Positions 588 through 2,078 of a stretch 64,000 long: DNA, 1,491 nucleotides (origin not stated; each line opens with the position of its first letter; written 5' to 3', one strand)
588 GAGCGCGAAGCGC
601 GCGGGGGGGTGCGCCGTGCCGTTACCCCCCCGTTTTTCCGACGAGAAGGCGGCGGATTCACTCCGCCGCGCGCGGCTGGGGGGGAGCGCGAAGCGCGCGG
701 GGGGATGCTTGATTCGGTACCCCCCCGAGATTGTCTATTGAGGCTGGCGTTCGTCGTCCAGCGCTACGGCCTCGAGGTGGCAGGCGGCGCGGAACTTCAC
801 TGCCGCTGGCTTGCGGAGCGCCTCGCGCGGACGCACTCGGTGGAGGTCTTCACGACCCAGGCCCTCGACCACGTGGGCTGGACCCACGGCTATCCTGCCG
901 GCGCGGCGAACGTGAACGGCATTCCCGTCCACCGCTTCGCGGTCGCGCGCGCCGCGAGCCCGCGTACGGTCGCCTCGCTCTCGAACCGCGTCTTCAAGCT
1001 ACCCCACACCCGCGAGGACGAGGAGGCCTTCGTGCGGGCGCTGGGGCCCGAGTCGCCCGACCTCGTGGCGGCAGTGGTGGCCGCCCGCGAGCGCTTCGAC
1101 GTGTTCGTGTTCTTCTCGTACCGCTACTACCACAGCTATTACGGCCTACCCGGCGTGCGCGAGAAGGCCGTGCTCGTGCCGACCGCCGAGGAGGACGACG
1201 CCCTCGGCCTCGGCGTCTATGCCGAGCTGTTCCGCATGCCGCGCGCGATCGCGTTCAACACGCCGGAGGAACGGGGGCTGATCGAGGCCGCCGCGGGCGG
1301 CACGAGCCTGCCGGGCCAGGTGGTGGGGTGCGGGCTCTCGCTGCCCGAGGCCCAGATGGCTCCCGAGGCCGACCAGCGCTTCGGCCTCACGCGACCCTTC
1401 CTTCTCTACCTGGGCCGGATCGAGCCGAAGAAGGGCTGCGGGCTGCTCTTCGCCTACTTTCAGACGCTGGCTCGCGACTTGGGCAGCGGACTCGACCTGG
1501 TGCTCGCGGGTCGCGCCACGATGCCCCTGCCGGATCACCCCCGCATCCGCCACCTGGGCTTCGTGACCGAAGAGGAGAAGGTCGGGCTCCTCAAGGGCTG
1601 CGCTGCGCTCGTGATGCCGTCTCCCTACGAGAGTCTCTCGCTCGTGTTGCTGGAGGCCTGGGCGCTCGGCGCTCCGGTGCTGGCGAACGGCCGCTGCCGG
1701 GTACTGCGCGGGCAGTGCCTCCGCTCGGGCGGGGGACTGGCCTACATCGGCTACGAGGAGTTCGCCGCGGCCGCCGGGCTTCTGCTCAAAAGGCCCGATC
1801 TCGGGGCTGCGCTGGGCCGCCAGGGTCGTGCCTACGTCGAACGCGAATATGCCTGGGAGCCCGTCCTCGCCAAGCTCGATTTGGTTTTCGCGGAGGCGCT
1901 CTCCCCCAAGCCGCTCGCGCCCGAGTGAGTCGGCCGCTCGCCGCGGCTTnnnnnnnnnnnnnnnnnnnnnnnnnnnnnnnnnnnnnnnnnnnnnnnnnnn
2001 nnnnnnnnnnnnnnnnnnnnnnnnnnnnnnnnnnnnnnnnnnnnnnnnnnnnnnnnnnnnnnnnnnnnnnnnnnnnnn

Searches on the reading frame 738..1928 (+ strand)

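Call 21: search_protein_families(library=pfam, max_evalue=0.00001, proteins=[window:738-1928:+])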
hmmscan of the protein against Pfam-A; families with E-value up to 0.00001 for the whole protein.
window:738-1928:+ (396 aa): 2 families
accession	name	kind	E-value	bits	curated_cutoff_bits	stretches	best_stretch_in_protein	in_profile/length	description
PF00534.26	Glycos_transf_1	-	8.4e-14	51.9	26.4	1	215-364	11-170/172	Glycosyl transferases group 1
PF13692.12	Glyco_trans_1_4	-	9.9e-13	49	27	1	220-318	2-107/142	Glycosyl transferases group 1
